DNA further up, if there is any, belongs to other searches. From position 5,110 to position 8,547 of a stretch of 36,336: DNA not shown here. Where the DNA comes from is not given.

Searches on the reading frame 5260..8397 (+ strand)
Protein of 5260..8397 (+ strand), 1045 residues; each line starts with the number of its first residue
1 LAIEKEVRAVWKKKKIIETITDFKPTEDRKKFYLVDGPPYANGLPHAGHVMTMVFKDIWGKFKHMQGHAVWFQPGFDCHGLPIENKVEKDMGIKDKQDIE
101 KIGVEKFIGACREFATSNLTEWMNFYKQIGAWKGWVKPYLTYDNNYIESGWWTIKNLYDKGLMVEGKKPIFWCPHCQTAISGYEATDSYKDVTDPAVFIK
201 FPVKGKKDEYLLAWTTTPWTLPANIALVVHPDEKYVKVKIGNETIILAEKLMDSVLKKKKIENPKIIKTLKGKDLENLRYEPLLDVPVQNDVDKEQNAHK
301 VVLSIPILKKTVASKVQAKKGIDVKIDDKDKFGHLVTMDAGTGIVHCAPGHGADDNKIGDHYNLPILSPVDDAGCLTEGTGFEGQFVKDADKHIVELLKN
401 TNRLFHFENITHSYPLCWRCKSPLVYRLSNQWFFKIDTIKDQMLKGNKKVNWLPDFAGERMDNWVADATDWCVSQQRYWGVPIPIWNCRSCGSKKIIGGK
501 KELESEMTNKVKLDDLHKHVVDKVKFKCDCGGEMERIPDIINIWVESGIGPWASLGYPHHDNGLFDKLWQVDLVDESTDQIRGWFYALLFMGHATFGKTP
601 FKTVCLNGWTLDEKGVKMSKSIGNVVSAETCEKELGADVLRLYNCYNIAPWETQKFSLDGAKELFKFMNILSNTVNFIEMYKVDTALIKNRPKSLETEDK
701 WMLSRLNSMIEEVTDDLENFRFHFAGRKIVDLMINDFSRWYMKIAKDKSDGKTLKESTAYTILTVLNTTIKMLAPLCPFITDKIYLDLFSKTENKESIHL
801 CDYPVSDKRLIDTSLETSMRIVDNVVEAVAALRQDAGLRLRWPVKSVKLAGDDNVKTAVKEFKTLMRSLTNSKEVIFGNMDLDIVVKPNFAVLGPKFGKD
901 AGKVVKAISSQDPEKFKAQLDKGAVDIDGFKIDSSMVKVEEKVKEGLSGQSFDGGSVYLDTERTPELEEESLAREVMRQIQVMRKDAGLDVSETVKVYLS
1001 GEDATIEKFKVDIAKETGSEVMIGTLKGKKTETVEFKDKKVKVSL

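Call 9: search_protein_families(library=pfam, proteins=[window:5260-8397:+], max_evalue=0.01)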
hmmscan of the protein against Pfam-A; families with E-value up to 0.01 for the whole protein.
window:5260-8397:+ (1045 aa): 4 families
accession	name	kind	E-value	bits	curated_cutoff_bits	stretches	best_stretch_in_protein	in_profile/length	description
PF00133.28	tRNA-synt_1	-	7.6e-115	384.4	22.7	1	9-645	4-403/414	tRNA synthetases class I (I, L, M and V)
PF08264.19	Anticodon_1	-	7.1e-35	120.5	25.1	1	699-845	1-145/148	Anticodon-binding domain of tRNA ligase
PF19302.4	DUF5915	-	1.4e-27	96.9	27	1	871-1044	9-191/195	Domain of unknown function (DUF5915)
PF09334.17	tRNA-synt_1g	-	1.5e-23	83.7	20.1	3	39-95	8-63/391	tRNA synthetases class I (M)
